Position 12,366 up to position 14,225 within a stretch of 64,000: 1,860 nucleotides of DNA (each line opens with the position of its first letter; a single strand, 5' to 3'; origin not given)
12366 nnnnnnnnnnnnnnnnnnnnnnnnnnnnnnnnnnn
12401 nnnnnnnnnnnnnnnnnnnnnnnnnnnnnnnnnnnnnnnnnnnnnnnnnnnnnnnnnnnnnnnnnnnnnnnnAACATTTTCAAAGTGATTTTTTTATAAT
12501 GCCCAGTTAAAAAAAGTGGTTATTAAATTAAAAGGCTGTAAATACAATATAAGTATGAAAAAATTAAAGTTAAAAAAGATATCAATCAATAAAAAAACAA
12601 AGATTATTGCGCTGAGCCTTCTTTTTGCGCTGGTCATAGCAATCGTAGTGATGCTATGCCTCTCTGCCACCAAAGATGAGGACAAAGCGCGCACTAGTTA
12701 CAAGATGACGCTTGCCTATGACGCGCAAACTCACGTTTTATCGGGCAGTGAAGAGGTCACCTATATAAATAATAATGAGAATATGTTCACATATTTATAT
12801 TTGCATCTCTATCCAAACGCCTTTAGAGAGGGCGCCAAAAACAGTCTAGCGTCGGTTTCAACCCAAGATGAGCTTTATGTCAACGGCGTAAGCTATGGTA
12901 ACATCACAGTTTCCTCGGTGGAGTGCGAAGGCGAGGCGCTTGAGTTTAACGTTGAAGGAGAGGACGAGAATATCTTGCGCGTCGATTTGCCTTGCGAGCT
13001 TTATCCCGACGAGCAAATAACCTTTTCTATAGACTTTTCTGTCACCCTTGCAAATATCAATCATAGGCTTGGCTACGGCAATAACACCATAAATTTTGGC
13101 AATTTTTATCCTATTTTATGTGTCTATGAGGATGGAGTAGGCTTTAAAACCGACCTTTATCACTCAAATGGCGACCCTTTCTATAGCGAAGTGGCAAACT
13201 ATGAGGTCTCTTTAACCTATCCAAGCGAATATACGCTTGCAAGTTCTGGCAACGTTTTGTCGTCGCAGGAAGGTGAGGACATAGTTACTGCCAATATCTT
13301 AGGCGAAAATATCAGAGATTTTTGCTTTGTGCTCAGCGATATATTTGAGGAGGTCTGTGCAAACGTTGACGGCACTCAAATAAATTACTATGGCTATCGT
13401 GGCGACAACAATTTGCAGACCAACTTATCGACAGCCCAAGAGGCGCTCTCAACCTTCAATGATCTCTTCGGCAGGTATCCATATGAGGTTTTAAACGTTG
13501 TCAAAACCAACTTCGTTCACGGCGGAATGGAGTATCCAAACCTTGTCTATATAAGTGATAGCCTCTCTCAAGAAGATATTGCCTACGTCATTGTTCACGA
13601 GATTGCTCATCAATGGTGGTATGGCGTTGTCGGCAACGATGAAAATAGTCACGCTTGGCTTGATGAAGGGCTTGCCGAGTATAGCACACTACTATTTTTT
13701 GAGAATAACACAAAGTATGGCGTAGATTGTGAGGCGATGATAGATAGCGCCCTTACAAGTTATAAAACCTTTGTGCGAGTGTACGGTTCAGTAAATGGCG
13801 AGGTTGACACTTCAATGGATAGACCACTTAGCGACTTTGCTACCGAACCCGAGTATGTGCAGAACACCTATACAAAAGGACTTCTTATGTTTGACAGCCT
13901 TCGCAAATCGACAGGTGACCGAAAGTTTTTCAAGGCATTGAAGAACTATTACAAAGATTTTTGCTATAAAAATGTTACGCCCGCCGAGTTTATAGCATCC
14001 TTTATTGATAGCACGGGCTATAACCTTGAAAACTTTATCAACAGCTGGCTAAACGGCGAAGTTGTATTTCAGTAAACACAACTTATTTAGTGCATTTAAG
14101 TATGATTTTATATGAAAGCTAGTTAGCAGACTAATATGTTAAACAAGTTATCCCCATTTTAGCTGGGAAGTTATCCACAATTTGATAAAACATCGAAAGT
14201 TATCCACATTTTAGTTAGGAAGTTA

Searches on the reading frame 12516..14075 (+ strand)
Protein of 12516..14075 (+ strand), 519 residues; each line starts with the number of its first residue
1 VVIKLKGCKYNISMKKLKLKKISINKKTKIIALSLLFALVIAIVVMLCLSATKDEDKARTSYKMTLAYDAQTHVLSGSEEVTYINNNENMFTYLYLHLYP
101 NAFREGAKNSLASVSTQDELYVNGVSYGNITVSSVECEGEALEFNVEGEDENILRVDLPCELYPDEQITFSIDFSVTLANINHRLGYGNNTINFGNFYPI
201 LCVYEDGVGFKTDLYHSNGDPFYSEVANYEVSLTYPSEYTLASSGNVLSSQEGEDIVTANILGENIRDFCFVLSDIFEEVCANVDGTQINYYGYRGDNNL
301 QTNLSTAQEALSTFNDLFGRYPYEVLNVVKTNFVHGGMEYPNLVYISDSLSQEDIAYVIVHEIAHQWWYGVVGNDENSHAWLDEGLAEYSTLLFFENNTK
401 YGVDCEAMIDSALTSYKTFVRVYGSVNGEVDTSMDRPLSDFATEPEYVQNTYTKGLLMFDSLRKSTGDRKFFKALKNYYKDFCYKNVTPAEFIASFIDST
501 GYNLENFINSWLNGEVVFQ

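Call 8: search_protein_families(library=pfam, proteins=[window:12516-14075:+])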
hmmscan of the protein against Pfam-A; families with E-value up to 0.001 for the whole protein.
window:12516-14075:+ (519 aa): 1 family
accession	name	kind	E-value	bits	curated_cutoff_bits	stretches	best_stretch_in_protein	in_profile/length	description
PF01433.26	Peptidase_M1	-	7.7e-24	84.9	27.7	1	304-511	3-218/218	Peptidase family M1 domain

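Call 10: search_protein_families(library=ncbifam, proteins=[window:12516-14075:+], max_evalue=0.01)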
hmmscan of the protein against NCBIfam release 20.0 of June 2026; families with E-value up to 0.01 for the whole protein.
window:12516-14075:+ (519 aa): 2 families
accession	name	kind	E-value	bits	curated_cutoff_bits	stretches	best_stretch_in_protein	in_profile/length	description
TIGR02412.1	pepN_strep_liv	equivalog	4.8e-15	54.9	591.2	1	308-513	229-440/832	aminopeptidase N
TIGR02411.1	leuko_A4_hydro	equivalog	1.6e-13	50.3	761.7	1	311-495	230-416/600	leukotriene-A(4) hydrolase/aminopeptidase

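Call 12: find_encoding_contigs(protein=window:12516-14075:+, flank=10000, max_places=10)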
Protein window:12516-14075:+ (519 aa): no gene with exactly this product is on record in the collection.

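Call 13: find_related_loci(query=window:12516-14075:+, collection=genome_contigs, flank=10000)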
Query window:12516-14075:+ (519 aa) in genome_contigs; peptide patterns used: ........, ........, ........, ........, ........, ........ (x = any residue, [..] = any of these).
600 stretches matched a pattern (row limit reached: there are more); 579 encode a relative of the query (tblastn E <= 1e-3); the best 80 are kept; 80 distinct loci.
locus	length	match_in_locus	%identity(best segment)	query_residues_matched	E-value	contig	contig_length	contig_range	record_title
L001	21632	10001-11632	64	10-519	0e+0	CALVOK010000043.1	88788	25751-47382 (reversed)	MAG: uncultured Clostridia bacterium isolate E03__bin100 genome assembly, contig: E03__k127_5300176, whole genome shotgu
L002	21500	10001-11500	67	19-519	0e+0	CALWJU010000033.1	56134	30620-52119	MAG: uncultured Clostridia bacterium isolate E14__bin218 genome assembly, contig: E14__k127_1686352, whole genome shotgu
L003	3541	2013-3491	59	21-516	0e+0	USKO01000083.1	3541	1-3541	uncultured Firmicutes bacterium isolate UMGS1812 genome assembly, contig: NODE_10266_length_3541_cov_2.495984, whole gen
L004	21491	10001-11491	54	22-519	2e-178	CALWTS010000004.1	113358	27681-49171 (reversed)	MAG: uncultured Clostridia bacterium isolate E30__bin183 genome assembly, contig: E30__k127_6689888, whole genome shotgu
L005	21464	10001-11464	55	35-517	6e-177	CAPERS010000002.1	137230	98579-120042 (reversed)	MAG TPA_asm: uncultured Eubacteriales bacterium isolate MGBC153948 genome assembly, contig: MGBC153948.2, whole genome s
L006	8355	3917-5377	53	35-519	6e-175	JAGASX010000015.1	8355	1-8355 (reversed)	MAG: Clostridia bacterium isolate RGIG8744 Water_deer_Colon-4__c190912, whole genome shotgun sequence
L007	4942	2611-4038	56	43-517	2e-174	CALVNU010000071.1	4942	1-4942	MAG: uncultured Clostridia bacterium isolate BRZ_CG__bin67 genome assembly, contig: BRZ_CG__NODE_20917_length_4942_cov_3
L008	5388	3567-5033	52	24-517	2e-166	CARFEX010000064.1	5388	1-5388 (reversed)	MAG TPA_asm: uncultured Eubacteriales bacterium isolate MGBC145026 genome assembly, contig: MGBC145026.64, whole genome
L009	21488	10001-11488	49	18-518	5e-160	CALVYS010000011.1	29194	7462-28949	MAG: uncultured Clostridia bacterium isolate BRZ_DK__bin70 genome assembly, contig: BRZ_DK__NODE_1443_length_29194_cov_4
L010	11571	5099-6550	52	35-517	8e-160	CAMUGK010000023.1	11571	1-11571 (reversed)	MAG TPA_asm: uncultured Firmicutes bacterium isolate SRR14038242_bin.50_metawrap_v1.3_MAG genome assembly, contig: NODE.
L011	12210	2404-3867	49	21-519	1e-152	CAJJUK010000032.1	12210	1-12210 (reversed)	MAG TPA_asm: uncultured Catabacter sp. isolate ERR321597-bin.24 genome assembly, contig: NODE_3766_length_12210_cov_6.62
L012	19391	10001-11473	50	29-519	1e-163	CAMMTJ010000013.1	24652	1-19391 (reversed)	MAG: uncultured Firmicutes bacterium isolate ERR4968593_bin.22_MetaWRAP_v1.1_MAG genome assembly, contig: NODE_1070_leng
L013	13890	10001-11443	48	36-518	6e-150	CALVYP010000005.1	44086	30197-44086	MAG: uncultured Clostridia bacterium isolate BRZ_N__bin21 genome assembly, contig: BRZ_N__NODE_1962_length_44086_cov_6.8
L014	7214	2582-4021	49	33-518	4e-146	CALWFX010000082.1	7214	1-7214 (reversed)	MAG: uncultured Clostridia bacterium isolate E27__bin15 genome assembly, contig: E27__k127_3334267, whole genome shotgun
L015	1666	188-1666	46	9-507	9e-158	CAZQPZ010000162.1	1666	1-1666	MAG TPA_asm: uncultured Lachnospiraceae bacterium isolate SRP199465_co2_164 genome assembly, contig: NODE_194086_length_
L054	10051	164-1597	43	33-516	3e-123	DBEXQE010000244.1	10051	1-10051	MAG TPA_asm: Christensenellales bacterium isolate MAG897 k141_73899, whole genome shotgun sequence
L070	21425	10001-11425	40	26-518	2e-108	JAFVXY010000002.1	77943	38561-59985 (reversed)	MAG: Clostridia bacterium isolate RGIG5496 Sheep_Colon.Co__c319677, whole genome shotgun sequence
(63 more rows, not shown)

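Call 20: search_protein_families(library=pfam, proteins=[L001:11913-13172:+, L002:11809-12729:+, L001:13377-14189:-, L002:13093-13857:-], max_evalue=0.1)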
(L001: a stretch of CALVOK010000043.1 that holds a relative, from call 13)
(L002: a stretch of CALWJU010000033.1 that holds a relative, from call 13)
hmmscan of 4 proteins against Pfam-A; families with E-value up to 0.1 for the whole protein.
L001:11913-13172:+ (419 aa): 1 family
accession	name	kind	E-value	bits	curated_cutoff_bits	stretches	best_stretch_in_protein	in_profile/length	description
PF19808.4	DUF6291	-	4.1e-07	30.5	27.2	1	29-87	2-59/79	Family of unknown function (DUF6291)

L002:11809-12729:+ (306 aa): 1 family
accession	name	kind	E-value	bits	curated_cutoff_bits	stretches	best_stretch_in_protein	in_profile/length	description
PF19808.4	DUF6291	-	5e-08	33.5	27.2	1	20-93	2-78/79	Family of unknown function (DUF6291)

L001:13377-14189:- (270 aa): 2 families
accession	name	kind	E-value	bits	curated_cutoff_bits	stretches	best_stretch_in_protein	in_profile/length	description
PF05036.18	SPOR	-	0.0092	16.7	21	1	56-124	4-75/76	SPOR domain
PF09341.15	Pcc1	-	0.028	15.3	20.9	1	96-154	4-65/75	Transcription factor Pcc1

L002:13093-13857:- (254 aa): 0 families

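Call 21: search_protein_families(library=phrogs, proteins=[L001:11913-13172:+, L002:11809-12729:+], max_evalue=0.01)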
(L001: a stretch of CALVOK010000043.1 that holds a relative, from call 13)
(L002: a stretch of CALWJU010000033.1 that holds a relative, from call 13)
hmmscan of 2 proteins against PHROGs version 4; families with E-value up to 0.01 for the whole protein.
L001:11913-13172:+ (419 aa): 1 family
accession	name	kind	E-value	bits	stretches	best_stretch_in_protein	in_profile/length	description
phrog_15768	-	unknown function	9.5e-09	36.6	1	26-152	2-126/228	-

L002:11809-12729:+ (306 aa): 3 families
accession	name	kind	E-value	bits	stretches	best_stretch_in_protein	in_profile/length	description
phrog_15768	-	unknown function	2.8e-11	44.9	1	17-183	2-159/228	-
phrog_16304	-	unknown function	4.5e-05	24.5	1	16-143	3-128/244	-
phrog_19415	-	unknown function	0.0006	20.8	1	16-119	4-109/224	-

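Call 27: find_related_loci(query=window:12516-14075:+, collection=metagenome_contigs, flank=6000)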
Query window:12516-14075:+ (519 aa) in metagenome_contigs; peptide patterns used: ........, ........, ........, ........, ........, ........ (x = any residue, [..] = any of these).
600 stretches matched a pattern (row limit reached: there are more); 561 encode a relative of the query (tblastn E <= 1e-3); the best 80 are kept; 80 distinct loci.
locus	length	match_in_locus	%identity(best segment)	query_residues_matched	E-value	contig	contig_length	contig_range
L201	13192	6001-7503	67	19-519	0e+0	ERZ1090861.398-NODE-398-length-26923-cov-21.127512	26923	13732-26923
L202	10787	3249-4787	67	13-519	0e+0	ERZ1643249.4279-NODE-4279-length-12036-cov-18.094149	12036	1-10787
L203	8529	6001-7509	54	19-519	0e+0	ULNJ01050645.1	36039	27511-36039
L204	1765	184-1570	58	57-519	2e-178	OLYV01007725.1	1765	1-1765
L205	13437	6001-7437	49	37-518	4e-151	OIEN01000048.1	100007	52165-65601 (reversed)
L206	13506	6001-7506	48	30-518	1e-146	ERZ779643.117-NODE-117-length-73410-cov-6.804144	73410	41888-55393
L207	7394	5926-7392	46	22-514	2e-139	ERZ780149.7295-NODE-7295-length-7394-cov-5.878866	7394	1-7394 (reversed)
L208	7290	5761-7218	46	22-511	1e-138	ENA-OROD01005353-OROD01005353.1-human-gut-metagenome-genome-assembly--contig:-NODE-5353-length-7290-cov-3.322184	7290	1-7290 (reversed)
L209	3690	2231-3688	46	21-516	4e-138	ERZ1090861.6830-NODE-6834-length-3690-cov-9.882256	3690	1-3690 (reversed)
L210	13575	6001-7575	41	15-518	5e-134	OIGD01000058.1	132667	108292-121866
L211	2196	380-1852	47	29-519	3e-142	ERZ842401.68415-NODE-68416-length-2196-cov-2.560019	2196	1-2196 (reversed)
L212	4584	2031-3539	45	24-519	1e-133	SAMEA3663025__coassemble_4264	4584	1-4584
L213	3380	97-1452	48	62-516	2e-135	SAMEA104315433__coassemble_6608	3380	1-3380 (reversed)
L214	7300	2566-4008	44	33-519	2e-130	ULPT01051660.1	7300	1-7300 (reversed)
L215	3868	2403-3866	44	27-514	3e-131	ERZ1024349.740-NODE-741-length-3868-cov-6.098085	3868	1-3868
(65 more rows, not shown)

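Call 28: find_homologous_proteins(query=window:12516-14075:+, max_evalue=1e-50)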
Query window:12516-14075:+ (519 aa): 3194 proteins with E <= 1e-50 among 8000 candidates; the best 120 are listed.
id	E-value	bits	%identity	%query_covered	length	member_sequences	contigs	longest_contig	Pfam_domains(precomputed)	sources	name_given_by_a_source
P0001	0.0e+0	1102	96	97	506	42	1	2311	PF01433.27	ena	-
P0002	6.6e-238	809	70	97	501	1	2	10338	PF01433.27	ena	-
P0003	4.9e-235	799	68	97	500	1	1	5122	PF01433.27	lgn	-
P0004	7.2e-234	795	67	97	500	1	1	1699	PF01433.27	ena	-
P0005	1.9e-233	794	67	97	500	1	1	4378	PF01433.27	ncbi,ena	-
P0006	4.5e-233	793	67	97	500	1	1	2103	PF01433.27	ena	-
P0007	7.8e-233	792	69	94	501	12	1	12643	PF01433.27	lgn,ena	-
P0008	1.6e-232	791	67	97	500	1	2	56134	PF01433.27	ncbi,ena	-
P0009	3.7e-232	790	70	94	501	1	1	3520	PF01433.27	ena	-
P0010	6.4e-232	789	67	97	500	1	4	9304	PF01433.27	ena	-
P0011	2.2e-229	780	68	97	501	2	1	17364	PF01433.27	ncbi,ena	-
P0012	3.8e-229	780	67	97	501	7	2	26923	PF01433.27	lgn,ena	-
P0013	1.4e-226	771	66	97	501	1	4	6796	PF01433.27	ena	-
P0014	1.8e-226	771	66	97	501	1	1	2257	PF01433.27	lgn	-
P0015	5.6e-226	769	64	97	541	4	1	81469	PF01433.27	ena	-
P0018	6.9e-220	749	65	97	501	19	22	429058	PF01433.27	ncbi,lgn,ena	-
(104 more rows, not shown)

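Call 29: list_cluster_members(proteins=[P0001])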
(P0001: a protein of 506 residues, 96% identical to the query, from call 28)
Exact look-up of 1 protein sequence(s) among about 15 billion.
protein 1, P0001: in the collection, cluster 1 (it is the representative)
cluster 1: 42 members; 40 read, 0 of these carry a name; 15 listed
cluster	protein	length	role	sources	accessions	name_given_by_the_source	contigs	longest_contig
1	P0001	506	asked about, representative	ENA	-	-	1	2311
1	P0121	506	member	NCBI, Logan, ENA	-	-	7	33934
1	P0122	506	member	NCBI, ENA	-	-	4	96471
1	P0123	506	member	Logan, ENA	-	-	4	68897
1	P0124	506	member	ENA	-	-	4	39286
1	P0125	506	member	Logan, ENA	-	-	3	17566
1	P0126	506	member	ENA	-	-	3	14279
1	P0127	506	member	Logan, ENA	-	-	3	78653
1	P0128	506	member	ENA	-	-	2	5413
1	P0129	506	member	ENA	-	-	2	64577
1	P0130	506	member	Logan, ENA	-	-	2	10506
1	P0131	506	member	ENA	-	-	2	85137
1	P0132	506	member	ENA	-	-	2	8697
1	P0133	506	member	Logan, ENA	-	-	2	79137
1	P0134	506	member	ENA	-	-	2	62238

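Call 30: find_encoding_contigs(protein=P0122, flank=4000, max_places=6)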
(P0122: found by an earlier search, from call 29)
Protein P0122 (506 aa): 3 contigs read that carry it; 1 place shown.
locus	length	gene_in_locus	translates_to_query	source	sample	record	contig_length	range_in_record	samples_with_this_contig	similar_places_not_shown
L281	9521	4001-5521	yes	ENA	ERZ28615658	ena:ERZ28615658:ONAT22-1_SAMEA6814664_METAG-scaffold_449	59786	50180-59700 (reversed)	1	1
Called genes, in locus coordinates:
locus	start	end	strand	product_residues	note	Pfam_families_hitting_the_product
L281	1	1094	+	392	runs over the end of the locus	?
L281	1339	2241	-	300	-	PF01637:ATPase_2 (faint), PF01695:IstB_IS21, PF00308:Bac_DnaA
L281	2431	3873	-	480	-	PF07261:DnaB_2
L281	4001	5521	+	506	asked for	PF01433:Peptidase_M1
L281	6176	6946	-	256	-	-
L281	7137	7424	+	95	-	PF00166:Cpn10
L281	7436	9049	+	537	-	PF00118:Cpn60_TCP1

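Call 31: find_encoding_contigs(protein=P0121, flank=4000, max_places=8)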
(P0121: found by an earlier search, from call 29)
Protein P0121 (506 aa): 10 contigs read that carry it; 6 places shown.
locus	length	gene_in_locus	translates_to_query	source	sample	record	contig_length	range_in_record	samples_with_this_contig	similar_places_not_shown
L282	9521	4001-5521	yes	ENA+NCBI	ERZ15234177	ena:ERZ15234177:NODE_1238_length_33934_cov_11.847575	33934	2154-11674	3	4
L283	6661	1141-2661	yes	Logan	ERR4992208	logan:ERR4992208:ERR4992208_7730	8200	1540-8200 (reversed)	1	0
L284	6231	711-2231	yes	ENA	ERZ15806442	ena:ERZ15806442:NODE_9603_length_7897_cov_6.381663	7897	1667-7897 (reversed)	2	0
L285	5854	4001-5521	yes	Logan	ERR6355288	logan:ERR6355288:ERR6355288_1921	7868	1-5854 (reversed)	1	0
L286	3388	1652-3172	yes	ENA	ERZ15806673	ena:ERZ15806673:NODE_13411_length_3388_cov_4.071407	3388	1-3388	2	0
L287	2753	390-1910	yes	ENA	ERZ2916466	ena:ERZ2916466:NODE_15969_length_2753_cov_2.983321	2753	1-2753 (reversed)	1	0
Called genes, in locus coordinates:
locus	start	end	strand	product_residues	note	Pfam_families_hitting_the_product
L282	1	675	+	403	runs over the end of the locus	PF02661:Fic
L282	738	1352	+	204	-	PF00753:Lactamase_B, PF23023:Anti-Pycsar_Apyc1 (weak)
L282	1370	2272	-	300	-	PF01637:ATPase_2 (faint), PF01695:IstB_IS21, PF00308:Bac_DnaA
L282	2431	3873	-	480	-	PF07261:DnaB_2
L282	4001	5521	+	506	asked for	PF01433:Peptidase_M1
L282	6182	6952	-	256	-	-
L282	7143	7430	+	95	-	PF00166:Cpn10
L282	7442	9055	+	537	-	PF00118:Cpn60_TCP1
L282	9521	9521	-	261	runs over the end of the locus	PF00106:adh_short, PF01370:Epimerase (faint), PF13561:adh_short_C2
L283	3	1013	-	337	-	?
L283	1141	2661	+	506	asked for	PF01433:Peptidase_M1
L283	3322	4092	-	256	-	-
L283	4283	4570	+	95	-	PF00166:Cpn10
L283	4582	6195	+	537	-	PF00118:Cpn60_TCP1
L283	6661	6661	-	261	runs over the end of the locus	PF00106:adh_short, PF01370:Epimerase (faint), PF13561:adh_short_C2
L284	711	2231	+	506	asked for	PF01433:Peptidase_M1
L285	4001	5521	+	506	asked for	PF01433:Peptidase_M1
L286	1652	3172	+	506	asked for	PF01433:Peptidase_M1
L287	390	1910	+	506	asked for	PF01433:Peptidase_M1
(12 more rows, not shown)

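Call 42: find_encoding_contigs(protein=P0123, flank=2500, max_places=10)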
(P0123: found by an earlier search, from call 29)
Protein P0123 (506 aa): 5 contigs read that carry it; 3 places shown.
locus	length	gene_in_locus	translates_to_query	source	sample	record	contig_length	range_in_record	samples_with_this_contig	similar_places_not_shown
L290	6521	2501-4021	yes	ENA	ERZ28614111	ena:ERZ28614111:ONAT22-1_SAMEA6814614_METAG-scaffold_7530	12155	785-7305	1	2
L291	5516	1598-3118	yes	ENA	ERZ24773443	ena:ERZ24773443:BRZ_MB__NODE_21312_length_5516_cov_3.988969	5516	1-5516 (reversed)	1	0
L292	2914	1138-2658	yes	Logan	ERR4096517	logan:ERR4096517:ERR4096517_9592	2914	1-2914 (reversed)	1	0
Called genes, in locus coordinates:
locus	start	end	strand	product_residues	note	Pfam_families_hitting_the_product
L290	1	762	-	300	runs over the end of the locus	PF01637:ATPase_2 (faint), PF01695:IstB_IS21, PF00308:Bac_DnaA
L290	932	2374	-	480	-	PF07261:DnaB_2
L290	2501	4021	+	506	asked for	PF01433:Peptidase_M1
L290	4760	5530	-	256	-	-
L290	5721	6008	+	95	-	PF00166:Cpn10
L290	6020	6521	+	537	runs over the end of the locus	PF00118:Cpn60_TCP1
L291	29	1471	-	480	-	PF07261:DnaB_2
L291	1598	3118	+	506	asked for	PF01433:Peptidase_M1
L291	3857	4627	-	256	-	-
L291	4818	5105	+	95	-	PF00166:Cpn10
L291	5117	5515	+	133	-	?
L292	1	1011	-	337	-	?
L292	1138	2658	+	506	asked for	PF01433:Peptidase_M1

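Call 43: find_encoding_contigs(protein=P0127, flank=2500, max_places=10)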
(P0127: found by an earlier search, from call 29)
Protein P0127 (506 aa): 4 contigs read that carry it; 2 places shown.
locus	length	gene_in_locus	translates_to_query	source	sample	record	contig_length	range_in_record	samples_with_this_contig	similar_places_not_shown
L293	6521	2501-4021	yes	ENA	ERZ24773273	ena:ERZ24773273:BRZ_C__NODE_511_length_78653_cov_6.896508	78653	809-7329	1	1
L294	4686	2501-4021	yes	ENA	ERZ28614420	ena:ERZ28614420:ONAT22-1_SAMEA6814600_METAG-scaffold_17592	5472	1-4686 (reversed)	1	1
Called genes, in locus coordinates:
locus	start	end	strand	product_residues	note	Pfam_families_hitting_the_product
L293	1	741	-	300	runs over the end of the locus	PF01637:ATPase_2 (faint), PF01695:IstB_IS21, PF00308:Bac_DnaA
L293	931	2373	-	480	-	PF07261:DnaB_2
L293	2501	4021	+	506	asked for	PF01433:Peptidase_M1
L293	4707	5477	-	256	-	-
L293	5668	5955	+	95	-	PF00166:Cpn10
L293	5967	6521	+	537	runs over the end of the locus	PF00118:Cpn60_TCP1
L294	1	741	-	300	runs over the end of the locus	PF01637:ATPase_2 (faint), PF01695:IstB_IS21, PF00308:Bac_DnaA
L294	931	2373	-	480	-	PF07261:DnaB_2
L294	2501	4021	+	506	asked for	PF01433:Peptidase_M1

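Call 44: find_encoding_contigs(protein=P0131, flank=2500, max_places=10)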
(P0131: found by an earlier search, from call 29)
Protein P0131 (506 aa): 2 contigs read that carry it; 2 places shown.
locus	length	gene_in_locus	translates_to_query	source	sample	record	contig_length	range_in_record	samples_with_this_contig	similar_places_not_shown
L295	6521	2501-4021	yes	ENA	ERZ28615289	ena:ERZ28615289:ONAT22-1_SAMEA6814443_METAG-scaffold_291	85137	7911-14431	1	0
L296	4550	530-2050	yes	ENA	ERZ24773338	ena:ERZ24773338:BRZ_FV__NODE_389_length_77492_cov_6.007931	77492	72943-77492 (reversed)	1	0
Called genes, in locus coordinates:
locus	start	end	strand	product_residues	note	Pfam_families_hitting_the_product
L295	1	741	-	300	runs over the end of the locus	PF01637:ATPase_2 (faint), PF01695:IstB_IS21, PF00308:Bac_DnaA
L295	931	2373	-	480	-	PF07261:DnaB_2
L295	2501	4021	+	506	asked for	PF01433:Peptidase_M1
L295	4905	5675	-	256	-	-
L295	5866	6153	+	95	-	PF00166:Cpn10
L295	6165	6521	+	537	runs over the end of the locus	PF00118:Cpn60_TCP1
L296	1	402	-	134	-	?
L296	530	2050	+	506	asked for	PF01433:Peptidase_M1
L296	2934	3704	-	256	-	-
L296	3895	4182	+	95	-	PF00166:Cpn10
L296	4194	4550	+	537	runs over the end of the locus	PF00118:Cpn60_TCP1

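Call 50: find_encoding_contigs(protein=P0002, flank=3500, max_places=4)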
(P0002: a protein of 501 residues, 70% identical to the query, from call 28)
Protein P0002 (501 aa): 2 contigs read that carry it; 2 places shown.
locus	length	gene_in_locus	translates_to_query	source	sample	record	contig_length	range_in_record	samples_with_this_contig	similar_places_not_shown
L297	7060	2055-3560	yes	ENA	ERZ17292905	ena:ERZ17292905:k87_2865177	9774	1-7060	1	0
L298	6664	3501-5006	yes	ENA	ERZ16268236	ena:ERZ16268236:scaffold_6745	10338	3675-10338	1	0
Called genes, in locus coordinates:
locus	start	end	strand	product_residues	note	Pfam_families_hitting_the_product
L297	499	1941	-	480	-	PF07261:DnaB_2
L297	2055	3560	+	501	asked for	PF01433:Peptidase_M1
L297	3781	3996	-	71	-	-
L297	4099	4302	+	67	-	PF13560:HTH_31, PF12844:HTH_19, PF13443:HTH_26, PF01381:HTH_3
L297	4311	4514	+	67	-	PF13560:HTH_31, PF12844:HTH_19, PF01381:HTH_3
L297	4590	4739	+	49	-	PF01381:HTH_3, PF07022:Phage_CI_repr (weak), PF12844:HTH_19 (weak), PF13443:HTH_26 (weak), PF13560:HTH_31 (weak)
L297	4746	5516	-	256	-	-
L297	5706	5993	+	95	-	PF00166:Cpn10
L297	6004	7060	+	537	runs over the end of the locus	PF00118:Cpn60_TCP1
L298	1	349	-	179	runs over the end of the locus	-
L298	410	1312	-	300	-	PF00004:AAA (faint), PF01695:IstB_IS21, PF00308:Bac_DnaA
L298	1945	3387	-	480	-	PF07261:DnaB_2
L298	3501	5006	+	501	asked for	PF01433:Peptidase_M1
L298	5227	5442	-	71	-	-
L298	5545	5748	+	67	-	PF13560:HTH_31, PF12844:HTH_19, PF13443:HTH_26, PF01381:HTH_3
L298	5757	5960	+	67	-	PF13560:HTH_31, PF12844:HTH_19, PF01381:HTH_3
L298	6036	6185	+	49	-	PF01381:HTH_3, PF07022:Phage_CI_repr (weak), PF12844:HTH_19 (weak), PF13443:HTH_26 (weak), PF13560:HTH_31 (weak)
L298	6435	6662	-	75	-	?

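Call 51: find_encoding_contigs(protein=P0007, flank=3500, max_places=4)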
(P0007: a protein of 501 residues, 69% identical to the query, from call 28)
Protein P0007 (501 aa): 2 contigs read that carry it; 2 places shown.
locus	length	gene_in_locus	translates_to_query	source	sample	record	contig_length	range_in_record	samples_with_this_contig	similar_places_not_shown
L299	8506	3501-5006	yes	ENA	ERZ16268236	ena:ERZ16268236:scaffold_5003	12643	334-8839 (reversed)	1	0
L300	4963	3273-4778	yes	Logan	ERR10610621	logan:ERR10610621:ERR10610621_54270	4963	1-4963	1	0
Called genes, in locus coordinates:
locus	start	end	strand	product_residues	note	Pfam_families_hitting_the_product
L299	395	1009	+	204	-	PF00753:Lactamase_B, PF23023:Anti-Pycsar_Apyc1, PF12706:Lactamase_B_2 (weak)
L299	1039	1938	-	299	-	PF01637:ATPase_2 (faint), PF01695:IstB_IS21, PF00308:Bac_DnaA (weak), PF13191:AAA_16 (faint), PF00004:AAA (weak)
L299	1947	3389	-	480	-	PF07261:DnaB_2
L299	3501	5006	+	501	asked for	PF01433:Peptidase_M1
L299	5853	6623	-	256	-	-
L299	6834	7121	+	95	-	PF00166:Cpn10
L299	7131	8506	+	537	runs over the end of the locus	PF00118:Cpn60_TCP1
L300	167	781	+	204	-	PF00753:Lactamase_B, PF23023:Anti-Pycsar_Apyc1, PF12706:Lactamase_B_2 (weak)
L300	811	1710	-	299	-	PF01637:ATPase_2 (faint), PF01695:IstB_IS21, PF00308:Bac_DnaA (weak), PF13191:AAA_16 (faint), PF00004:AAA (weak)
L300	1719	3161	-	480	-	PF07261:DnaB_2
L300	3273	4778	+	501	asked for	PF01433:Peptidase_M1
